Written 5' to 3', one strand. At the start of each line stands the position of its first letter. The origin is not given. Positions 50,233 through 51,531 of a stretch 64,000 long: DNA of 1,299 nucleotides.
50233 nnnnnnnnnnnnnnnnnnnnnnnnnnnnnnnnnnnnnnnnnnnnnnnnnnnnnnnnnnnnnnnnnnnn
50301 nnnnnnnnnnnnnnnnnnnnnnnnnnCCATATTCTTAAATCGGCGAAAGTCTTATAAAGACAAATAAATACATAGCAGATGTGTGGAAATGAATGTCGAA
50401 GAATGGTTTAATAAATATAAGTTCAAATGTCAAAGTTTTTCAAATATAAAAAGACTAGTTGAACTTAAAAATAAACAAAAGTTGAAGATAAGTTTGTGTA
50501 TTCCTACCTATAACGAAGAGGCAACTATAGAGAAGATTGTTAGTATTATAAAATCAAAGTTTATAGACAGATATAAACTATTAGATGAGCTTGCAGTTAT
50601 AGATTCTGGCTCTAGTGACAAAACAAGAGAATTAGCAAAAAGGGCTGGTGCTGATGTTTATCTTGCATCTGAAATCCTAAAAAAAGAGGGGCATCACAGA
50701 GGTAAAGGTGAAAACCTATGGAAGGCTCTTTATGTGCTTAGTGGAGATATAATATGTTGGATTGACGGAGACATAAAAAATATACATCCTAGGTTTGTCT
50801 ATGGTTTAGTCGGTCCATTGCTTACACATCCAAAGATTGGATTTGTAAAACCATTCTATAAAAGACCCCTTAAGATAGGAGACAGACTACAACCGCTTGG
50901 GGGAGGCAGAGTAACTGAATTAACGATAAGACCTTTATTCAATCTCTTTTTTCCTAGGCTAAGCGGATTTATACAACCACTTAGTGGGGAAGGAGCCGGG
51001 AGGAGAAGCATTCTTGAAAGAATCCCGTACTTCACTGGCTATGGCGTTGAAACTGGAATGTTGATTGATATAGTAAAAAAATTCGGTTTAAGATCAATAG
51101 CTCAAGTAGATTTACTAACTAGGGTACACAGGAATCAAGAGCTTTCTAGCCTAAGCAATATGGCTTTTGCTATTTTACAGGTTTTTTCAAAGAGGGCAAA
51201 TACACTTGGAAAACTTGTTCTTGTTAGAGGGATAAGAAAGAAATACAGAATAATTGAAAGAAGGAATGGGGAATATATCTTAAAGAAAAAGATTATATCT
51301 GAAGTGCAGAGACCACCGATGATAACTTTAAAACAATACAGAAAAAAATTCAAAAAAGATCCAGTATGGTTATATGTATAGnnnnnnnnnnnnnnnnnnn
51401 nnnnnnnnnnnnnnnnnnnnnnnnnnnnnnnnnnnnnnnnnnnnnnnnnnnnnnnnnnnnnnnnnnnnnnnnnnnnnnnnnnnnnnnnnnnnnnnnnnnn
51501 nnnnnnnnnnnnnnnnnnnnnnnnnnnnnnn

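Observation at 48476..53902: Glycosyl-phosphoglycerate synthase and phosphatase pair bracketed by two divergent GT3 glycogen-synthase-like paralogs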

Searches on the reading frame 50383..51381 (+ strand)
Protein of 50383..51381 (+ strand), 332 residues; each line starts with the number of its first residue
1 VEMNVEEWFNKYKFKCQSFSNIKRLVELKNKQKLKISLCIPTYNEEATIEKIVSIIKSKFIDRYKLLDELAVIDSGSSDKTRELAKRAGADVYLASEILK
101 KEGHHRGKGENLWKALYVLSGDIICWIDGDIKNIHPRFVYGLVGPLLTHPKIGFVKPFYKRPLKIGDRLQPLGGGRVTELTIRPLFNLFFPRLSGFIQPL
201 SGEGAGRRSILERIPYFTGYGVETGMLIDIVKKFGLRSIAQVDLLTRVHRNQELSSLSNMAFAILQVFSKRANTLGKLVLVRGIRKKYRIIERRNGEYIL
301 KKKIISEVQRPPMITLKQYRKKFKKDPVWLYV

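Call 3: search_protein_families(library=pfam, proteins=[window:50383-51381:+], max_evalue=0.01)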
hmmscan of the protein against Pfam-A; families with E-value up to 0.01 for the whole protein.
window:50383-51381:+ (332 aa): 1 family
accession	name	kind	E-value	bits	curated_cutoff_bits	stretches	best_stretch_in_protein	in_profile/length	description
PF00535.33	Glycos_transf_2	-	4.1e-14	53.3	23.3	1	37-170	1-127/168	Glycosyl transferase family 2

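Call 4: search_protein_families(library=ncbifam, proteins=[window:50383-51381:+], max_evalue=0.01)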
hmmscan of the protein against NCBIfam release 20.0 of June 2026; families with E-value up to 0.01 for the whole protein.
window:50383-51381:+ (332 aa): 17 families
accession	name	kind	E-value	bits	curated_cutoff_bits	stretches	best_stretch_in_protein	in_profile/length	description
NF010496.0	PRK13915.1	equivalog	8.2e-109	363.4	262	1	2-317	2-306/307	glucosyl-3-phosphoglycerate synthase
TIGR04182.1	glyco_TIGR04182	equivalog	4.9e-13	49.1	325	1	36-261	2-208/293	S-layer glycoprotein N-glycosyltransferase AglJ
TIGR03937.1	PgaC_IcaA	equivalog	5.2e-10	38.8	422.3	1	14-155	25-159/407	poly-beta-1,6-N-acetyl-D-glucosamine synthase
NF047588.1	GlcsyltransPgfSStrep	equivalog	6.3e-07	28.9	500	1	34-133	1-98/308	glycosyltransferase PgfS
NF040724.1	GpgS_Meth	equivalog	1.1e-06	27.7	700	1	104-258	118-286/402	glucosyl-3-phosphoglycerate synthase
TIGR04283.1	glyco_like_mftF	equivalog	1.2e-06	28.2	182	1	36-94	1-55/221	TIGR04283 family arsenosugar biosynthesis glycosyltransferase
NF038302.1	EPS_HpsE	equivalog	8.1e-05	21.7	300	1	35-131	2-97/307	hormogonium polysaccharide biosynthesis glycosyltransferase HpsE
TIGR03111.1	glyc2_xrt_Gpos1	hypoth_equivalog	0.0001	21.2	363.95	1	31-131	46-142/439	TIGR03111 family XrtG-associated glycosyltransferase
NF058614.1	PPMAGASynPpgS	equivalog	0.0002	20.8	370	1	38-92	4-51/226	polyprenyl-phospho-N-acetylgalactosaminyl synthase PpgS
NF007986.1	PRK10714.1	equivalog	0.00022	20.4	529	1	34-134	6-104/316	undecaprenyl-phosphate 4-deoxy-4-formamido-L-arabinose transferase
NF041865.1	EpsU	equivalog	0.00024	20.3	700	1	29-115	34-113/394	exopolysaccharide biosynthesis GT2 family glycosyltransferase EpsU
NF008558.0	PRK11498.1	equivalog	0.0004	18.4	992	1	34-133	273-365/872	UDP-forming cellulose synthase catalytic subunit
NF047683.1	TeichurnBiosyTuaG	equivalog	0.00041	20.1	400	1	31-95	3-64/252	teichuronic acid biosynthesis protein TuaG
NF007482.0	PRK10073.1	equivalog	0.00056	19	423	1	31-130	3-95/334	glycosyltransferase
TIGR04195.1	S_glycosyl_SunS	equivalog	0.00075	18.4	350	1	10-102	31-118/421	SunS family peptide S-glycosyltransferase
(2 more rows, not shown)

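Call 5: find_encoding_contigs(protein=window:50383-51381:+, flank=10000, max_places=6)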
Protein window:50383-51381:+ (332 aa): no gene with exactly this product is on record in the collection.

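Call 34: list_cluster_members(proteins=[P0001, P0038, P0009, P0010, P0020, window:50383-51381:+, window:51374-52180:+])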
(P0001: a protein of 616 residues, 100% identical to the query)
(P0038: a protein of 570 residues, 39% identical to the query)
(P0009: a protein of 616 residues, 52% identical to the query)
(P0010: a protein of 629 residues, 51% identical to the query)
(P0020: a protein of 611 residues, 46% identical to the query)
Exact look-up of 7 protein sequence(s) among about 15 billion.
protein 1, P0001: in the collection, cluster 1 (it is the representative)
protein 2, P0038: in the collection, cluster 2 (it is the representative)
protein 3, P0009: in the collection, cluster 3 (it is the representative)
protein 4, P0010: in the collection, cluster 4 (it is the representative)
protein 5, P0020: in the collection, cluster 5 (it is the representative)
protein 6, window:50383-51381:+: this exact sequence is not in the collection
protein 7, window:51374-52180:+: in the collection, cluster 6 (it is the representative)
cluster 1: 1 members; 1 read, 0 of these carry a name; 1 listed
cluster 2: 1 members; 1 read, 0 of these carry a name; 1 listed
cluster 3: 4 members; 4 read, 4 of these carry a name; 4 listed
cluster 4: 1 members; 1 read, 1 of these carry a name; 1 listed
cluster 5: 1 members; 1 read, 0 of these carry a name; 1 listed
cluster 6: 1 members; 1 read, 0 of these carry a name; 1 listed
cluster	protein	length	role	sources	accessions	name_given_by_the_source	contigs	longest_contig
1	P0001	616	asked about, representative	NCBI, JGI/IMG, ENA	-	-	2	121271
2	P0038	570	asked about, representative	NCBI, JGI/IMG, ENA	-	-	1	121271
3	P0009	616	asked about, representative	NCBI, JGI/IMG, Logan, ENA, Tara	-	glycogen(starch) synthase | strand:- start:14282 stop:16132 length:1851 start_codon:yes stop_codon:yes ...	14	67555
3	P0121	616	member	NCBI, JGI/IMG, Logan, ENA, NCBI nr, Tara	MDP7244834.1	MAG: hypothetical protein QF568_05810 [Flavobacteriales bacterium] | glycogen(starch) synthase | hypothetical protein [Flavobacteriales bacterium]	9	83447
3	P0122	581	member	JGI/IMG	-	glycogen(starch) synthase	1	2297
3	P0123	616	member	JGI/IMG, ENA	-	glycogen(starch) synthase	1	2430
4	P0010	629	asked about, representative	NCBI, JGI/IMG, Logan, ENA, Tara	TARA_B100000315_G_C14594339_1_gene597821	strand:+ start:7312 stop:9201 length:1890 start_codon:yes stop_codon:yes ...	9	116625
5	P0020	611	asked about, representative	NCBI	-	-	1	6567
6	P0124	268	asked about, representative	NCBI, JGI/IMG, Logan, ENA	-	-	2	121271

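Call 36: search_solved_structures(query=window:50383-51381:+, show_alignments=2, max_evalue=0.00001)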
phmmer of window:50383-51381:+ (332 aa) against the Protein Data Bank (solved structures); distinct sequences matched with E-value up to 0.00001: 7.
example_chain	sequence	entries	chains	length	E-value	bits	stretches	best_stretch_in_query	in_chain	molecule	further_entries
3f1y_A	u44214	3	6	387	4.9e-66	226.4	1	5-282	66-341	Mannosyl-3-phosphoglycerate synthase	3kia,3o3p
3e25_A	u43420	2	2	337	7.8e-56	192.9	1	34-271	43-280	Putative uncharacterized protein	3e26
4y6n_A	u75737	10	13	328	8.3e-56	192.8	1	34-271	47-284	Glucosyl-3-phosphoglycerate synthase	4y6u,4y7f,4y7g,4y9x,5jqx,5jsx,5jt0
4ddz_A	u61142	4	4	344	9.6e-56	192.6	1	34-271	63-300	GLUCOSYL-3-PHOSPHOGLYCERATE SYNTHASE (GpgS) | Glucosyl-3-phosphoglycerate synthase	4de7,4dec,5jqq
3ckj_A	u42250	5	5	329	7.2e-53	183.1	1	34-271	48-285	Putative uncharacterized protein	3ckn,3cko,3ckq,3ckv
7pdo_A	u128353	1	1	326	1.5e-52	182.1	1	33-272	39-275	Glucosyl-3-phosphoglycerate synthase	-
7p5l_A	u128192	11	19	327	1.5e-52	182.1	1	33-272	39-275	Glucosyl-3-phosphoglycerate synthase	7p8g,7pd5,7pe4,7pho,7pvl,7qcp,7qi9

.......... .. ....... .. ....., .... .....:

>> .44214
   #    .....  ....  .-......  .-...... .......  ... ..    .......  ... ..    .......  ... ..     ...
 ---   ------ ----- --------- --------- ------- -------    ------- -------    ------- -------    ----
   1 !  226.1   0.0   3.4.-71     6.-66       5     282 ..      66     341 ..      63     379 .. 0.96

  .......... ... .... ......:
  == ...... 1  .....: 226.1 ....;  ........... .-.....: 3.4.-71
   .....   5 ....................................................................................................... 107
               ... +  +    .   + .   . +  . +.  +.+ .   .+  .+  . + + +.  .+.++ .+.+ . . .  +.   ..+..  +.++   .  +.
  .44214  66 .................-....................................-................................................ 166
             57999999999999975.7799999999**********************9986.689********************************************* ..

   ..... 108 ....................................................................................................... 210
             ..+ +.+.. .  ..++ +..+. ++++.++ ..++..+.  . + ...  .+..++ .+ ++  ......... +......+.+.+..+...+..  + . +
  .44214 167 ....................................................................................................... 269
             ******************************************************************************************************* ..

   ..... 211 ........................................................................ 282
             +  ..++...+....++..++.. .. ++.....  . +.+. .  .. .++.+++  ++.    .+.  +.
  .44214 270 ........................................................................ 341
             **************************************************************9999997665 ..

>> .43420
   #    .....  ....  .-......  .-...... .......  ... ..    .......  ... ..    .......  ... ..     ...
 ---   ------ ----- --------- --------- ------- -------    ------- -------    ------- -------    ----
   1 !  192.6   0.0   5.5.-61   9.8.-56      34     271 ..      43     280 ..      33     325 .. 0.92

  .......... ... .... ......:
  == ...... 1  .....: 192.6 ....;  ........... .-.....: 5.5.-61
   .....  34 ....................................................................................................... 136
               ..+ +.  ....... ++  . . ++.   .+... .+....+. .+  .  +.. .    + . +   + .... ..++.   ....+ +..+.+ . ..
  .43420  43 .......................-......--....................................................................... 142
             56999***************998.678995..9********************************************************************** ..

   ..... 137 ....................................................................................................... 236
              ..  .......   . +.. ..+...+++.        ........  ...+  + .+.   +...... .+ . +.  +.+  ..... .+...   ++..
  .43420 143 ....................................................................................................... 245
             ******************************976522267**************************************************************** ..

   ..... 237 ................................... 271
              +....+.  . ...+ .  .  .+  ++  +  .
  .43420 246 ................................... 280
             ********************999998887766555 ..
